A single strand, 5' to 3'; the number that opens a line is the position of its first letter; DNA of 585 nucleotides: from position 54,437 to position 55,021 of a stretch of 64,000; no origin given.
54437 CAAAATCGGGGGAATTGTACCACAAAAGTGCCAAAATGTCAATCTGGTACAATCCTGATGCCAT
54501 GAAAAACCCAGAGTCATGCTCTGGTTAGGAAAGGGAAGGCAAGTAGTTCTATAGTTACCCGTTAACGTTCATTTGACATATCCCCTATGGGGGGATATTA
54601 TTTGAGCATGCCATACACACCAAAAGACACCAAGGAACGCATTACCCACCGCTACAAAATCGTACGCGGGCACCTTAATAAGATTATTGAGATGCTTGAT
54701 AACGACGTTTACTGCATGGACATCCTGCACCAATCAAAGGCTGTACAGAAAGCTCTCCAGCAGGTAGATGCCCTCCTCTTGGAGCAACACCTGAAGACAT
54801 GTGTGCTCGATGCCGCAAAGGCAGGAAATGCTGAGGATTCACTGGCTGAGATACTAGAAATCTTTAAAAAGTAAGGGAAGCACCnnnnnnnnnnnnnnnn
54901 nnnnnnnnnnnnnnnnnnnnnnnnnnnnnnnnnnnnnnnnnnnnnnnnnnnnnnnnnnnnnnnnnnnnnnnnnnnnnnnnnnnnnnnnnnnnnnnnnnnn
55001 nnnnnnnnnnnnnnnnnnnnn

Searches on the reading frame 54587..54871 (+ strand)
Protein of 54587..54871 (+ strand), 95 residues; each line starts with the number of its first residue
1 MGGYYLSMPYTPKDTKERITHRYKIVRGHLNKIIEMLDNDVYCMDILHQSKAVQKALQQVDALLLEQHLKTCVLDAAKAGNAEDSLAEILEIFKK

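Call 3: search_protein_families(library=pfam, proteins=[window:54587-54871:+], max_evalue=0.01)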
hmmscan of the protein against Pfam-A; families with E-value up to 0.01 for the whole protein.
window:54587-54871:+ (95 aa): 1 family
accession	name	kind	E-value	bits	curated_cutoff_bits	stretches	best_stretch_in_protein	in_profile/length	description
PF02583.22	Trns_repr_metal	-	1.2e-21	77.3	22.8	1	16-95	2-78/78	Metal-sensitive transcriptional repressor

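Call 4: search_protein_families(library=ncbifam, proteins=[window:54587-54871:+], max_evalue=0.01)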
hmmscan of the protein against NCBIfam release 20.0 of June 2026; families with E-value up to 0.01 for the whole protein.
window:54587-54871:+ (95 aa): 3 families
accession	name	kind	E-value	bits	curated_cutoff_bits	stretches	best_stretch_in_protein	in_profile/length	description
NF052430.1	repress_RicR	exception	6.4e-15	55.5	175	1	15-87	7-81/93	copper-sensing transcriptional repressor RicR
NF008464.0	PRK11352.1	equivalog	3.7e-09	36.8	133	1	8-92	1-85/91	formaldehyde-responsive transcriptional repressor FrmR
NF011613.0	PRK15039.1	equivalog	0.00014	22.5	138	1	10-92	3-84/90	Ni(II)/Co(II)-binding transcriptional repressor RcnR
